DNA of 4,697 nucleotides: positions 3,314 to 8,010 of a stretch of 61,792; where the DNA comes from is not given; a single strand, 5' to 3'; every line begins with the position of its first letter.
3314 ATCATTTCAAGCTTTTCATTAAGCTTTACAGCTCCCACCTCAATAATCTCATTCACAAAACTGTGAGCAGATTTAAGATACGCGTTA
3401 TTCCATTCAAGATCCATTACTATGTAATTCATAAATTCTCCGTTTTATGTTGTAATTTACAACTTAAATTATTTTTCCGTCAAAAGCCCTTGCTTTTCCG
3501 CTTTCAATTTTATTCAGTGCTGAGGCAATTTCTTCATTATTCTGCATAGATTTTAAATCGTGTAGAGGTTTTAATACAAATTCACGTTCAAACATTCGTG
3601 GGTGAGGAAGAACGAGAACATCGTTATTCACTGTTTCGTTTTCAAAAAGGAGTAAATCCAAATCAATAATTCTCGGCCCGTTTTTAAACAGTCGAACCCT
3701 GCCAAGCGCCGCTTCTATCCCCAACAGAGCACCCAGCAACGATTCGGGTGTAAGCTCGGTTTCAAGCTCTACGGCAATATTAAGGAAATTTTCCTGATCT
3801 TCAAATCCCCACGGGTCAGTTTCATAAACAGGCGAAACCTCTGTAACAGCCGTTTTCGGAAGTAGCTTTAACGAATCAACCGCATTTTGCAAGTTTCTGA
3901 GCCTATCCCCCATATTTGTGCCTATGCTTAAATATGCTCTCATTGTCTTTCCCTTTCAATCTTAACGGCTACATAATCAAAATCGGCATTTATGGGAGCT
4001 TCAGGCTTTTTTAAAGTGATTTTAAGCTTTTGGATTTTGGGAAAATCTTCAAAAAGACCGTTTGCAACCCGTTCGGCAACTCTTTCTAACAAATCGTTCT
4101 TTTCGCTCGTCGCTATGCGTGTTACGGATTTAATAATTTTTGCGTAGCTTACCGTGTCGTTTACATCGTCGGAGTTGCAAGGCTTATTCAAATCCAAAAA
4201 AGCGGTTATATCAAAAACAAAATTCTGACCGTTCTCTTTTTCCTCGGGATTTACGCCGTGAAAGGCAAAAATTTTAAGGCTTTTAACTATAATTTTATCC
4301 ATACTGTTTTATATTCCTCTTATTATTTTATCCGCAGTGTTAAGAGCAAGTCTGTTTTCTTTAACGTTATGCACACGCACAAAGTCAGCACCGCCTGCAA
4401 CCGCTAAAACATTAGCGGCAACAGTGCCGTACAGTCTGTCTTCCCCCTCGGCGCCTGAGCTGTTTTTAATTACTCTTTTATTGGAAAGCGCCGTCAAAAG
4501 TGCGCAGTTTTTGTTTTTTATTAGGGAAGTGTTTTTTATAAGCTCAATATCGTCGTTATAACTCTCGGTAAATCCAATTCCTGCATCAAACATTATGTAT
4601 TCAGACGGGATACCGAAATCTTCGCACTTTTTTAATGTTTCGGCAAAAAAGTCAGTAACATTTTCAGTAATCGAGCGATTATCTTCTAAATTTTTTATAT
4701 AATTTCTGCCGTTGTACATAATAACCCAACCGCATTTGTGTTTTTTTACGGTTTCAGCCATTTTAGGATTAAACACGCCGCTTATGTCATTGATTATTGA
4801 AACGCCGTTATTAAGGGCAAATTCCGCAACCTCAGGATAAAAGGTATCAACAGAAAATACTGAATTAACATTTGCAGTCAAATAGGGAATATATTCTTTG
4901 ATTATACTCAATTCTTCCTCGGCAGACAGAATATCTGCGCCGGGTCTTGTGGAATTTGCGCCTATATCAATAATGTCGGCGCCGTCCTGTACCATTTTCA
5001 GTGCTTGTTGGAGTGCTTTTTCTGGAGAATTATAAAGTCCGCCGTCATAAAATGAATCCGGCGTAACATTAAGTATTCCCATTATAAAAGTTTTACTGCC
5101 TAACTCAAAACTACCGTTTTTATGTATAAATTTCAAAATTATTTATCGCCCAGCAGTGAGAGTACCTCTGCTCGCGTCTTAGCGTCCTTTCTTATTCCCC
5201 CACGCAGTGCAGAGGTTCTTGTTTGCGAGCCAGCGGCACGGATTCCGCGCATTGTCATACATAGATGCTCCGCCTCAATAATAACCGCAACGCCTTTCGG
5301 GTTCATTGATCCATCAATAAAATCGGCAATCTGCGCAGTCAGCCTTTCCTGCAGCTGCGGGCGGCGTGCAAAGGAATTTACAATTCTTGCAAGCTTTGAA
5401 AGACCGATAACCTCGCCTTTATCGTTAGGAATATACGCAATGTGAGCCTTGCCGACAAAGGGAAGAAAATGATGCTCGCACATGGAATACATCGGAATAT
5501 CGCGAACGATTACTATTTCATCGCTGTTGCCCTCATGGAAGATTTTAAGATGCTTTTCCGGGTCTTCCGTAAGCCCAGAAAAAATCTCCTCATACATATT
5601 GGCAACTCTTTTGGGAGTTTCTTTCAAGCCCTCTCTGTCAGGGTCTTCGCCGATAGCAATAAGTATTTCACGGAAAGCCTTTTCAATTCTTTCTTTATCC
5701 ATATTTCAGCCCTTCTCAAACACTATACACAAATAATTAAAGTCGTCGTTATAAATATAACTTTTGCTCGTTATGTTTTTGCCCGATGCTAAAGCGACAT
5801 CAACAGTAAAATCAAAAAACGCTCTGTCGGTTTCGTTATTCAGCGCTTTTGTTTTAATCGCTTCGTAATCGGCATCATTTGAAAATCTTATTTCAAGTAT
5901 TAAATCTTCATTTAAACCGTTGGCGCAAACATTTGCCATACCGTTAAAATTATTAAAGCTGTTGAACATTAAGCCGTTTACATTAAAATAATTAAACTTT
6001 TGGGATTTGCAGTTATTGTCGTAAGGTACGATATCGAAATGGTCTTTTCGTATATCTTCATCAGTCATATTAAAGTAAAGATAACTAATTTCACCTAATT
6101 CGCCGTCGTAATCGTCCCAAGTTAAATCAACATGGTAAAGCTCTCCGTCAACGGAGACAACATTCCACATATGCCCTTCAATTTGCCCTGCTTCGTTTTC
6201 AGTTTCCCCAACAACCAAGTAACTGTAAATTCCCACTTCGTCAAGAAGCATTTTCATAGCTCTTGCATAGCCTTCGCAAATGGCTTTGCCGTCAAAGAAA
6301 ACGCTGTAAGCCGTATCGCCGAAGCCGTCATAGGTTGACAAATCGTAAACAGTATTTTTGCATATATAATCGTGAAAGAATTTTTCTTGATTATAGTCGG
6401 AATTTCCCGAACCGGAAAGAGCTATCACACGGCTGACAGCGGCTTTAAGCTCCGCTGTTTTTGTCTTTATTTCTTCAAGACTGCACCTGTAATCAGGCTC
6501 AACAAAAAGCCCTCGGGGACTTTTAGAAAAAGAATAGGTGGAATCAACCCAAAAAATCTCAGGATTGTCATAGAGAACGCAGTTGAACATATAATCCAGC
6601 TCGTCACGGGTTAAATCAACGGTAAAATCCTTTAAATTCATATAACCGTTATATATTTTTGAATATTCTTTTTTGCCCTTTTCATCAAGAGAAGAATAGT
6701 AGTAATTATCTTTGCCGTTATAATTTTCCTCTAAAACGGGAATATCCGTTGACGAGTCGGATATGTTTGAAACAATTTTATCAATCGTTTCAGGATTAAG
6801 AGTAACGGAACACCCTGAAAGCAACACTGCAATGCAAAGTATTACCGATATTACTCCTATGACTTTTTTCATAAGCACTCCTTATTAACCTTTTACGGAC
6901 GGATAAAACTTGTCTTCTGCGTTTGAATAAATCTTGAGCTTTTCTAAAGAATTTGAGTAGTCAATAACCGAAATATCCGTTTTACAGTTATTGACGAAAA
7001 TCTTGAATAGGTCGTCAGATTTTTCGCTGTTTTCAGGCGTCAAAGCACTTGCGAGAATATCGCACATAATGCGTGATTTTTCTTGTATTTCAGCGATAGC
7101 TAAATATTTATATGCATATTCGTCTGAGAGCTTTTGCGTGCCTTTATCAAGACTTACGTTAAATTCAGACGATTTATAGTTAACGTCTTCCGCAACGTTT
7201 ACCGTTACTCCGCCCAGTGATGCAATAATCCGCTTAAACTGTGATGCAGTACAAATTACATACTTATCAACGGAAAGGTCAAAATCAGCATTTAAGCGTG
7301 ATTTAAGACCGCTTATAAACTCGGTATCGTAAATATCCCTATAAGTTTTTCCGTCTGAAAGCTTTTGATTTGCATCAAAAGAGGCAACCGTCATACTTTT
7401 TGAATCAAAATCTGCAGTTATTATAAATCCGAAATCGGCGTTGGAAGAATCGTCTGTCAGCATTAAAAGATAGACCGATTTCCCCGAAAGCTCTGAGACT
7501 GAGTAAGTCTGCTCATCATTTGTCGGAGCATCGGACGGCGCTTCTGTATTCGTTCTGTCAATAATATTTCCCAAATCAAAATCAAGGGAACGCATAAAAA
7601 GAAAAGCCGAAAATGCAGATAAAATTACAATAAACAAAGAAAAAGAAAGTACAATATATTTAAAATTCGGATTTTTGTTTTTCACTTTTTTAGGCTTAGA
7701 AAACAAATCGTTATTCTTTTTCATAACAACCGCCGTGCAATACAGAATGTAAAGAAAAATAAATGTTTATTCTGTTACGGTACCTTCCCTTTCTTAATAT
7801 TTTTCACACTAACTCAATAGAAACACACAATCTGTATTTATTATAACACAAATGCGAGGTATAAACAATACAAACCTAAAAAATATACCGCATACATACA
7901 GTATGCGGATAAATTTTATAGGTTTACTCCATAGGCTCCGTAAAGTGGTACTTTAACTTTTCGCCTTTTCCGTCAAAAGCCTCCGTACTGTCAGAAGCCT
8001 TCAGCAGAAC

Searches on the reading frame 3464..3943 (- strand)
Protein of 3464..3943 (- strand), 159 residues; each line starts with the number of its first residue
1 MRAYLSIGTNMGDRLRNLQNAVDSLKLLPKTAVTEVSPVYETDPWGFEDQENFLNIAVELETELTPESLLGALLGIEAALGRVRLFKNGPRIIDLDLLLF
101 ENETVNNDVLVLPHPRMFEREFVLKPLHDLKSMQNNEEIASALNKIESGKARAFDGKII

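Call 10: search_protein_families(library=pfam, proteins=[window:3464-3943:-])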
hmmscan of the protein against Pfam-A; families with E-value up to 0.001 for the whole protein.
window:3464-3943:- (159 aa): 1 family
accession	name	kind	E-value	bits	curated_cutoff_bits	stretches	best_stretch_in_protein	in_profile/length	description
PF01288.25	HPPK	-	4.9e-40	137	25.7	1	4-131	1-115/116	7,8-dihydro-6-hydroxymethylpterin-pyrophosphokinase (HPPK)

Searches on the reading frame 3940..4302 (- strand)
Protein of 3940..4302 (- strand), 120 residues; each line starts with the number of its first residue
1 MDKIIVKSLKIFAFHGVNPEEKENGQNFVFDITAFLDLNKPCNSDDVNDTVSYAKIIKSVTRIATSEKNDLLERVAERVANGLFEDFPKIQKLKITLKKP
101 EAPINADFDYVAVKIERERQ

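Call 10: search_protein_families(library=pfam, proteins=[window:3940-4302:-])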
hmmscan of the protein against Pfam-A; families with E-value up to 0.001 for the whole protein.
window:3940-4302:- (120 aa): 1 family
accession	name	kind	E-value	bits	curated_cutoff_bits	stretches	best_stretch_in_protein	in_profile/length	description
PF02152.23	FolB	-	2.4e-37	128.3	31.8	1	4-116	1-113/113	Dihydroneopterin aldolase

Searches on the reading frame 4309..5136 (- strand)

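Call 10: search_protein_families(library=pfam, proteins=[window:4309-5136:-])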
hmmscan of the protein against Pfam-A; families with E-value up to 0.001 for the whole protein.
window:4309-5136:- (275 aa): 1 family
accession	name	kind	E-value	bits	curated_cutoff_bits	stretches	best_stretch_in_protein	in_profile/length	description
PF00809.28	Pterin_bind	-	9.9e-67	225.6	25.5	1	19-256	1-244/244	Pterin binding enzyme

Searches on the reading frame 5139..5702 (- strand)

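Call 10: search_protein_families(library=pfam, proteins=[window:5139-5702:-])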
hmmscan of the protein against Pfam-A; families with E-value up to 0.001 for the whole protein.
window:5139-5702:- (187 aa): 1 family
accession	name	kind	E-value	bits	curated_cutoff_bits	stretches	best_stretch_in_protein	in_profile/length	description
PF01227.27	GTP_cyclohydroI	-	1.3e-77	259.7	27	1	6-184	1-178/179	GTP cyclohydrolase I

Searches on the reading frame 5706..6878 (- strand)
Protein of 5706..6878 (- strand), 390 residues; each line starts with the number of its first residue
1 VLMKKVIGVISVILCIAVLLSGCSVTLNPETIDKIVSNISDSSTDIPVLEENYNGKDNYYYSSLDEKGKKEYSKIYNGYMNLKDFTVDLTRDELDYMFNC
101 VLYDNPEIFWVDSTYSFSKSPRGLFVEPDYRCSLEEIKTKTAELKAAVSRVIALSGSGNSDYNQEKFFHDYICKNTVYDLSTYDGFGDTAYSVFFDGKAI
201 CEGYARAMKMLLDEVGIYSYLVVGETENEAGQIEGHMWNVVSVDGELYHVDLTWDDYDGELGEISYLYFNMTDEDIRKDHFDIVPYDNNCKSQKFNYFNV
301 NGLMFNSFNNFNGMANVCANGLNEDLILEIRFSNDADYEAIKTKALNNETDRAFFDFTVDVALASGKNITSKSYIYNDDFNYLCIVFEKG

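Call 10: search_protein_families(library=pfam, proteins=[window:5706-6878:-])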
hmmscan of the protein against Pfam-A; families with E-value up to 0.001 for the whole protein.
window:5706-6878:- (390 aa): 1 family
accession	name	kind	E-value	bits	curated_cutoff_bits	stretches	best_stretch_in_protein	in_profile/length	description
PF01841.26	Transglut_core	-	5.1e-11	43.3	23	1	156-251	9-107/108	Transglutaminase-like superfamily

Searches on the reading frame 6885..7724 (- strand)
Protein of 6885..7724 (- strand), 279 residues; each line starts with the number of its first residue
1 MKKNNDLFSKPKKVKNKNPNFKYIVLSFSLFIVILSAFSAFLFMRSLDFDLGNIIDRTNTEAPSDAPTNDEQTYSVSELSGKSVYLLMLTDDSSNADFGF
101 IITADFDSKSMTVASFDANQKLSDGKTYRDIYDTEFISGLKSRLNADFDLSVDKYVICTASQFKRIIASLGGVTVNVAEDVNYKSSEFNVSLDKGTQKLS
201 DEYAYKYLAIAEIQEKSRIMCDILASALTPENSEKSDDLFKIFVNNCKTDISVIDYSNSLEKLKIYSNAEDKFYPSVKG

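Call 10: search_protein_families(library=pfam, proteins=[window:6885-7724:-])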
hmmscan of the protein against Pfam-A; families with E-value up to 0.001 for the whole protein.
window:6885-7724:- (279 aa): 1 family
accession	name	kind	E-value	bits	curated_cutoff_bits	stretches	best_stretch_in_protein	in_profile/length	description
PF03816.19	LytR_cpsA_psr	-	3.1e-10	40.8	24.6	1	100-208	6-120/150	LytR_cpsA_psr family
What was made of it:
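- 6885..7724 (-): Gene downstream of copy A: LytR_cpsA_psr (LCP) family protein. Pfam PF03816 (call 10).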

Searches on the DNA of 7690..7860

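Call 88: search_rna_families(source=window, start=7690, end=7860, threshold=evalue, max_evalue=10)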
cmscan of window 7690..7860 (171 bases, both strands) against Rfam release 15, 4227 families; matches with E-value up to 10: 9.
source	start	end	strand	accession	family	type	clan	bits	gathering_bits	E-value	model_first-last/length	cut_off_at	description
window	7711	7813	+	RF02330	TtnuHACA23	Gene; snRNA; snoRNA; HACA-box;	-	16.6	100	4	1-135/135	no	Tetrahymena snoRNA TtnuHACA23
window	7693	7731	-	RF01301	snoR4a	Gene; snRNA; snoRNA; CD-box;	-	14.5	50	5.5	1-77/77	no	Small nucleolar RNA snoR4a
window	7746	7801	+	RF03378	mir-7398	Gene; miRNA;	-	13.8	44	3.6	1-60/60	no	mir-7398 microRNA precursor family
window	7711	7828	+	RF00543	snopsi18S-1377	Gene; snRNA; snoRNA; HACA-box;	-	13.7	48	2.5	1-140/140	no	Small nucleolar RNA psi18S-1377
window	7772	7797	-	RF01360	CRISPR-DR47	Gene; CRISPR;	-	13.2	39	5.2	1-37/37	no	CRISPR RNA direct repeat element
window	7690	7841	-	RF01471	rliB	Gene; sRNA;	-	9.7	40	7.3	1-168/360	3'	Listeria sRNA rliB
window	7690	7770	-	RF01265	snR42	Gene; snRNA; snoRNA; HACA-box;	CL00032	9.6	61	1.8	1-85/349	3'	Small nucleolar RNA snR42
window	7825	7860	+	RF02076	STnc100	Gene; sRNA;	-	9.6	47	5.1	1-36/206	3'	Gammaproteobacterial sRNA STnc100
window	7701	7728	-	RF00180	REN-SRE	Cis-reg;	-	9.4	41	7.1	1-37/37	no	Renin stability regulatory element (REN-SRE)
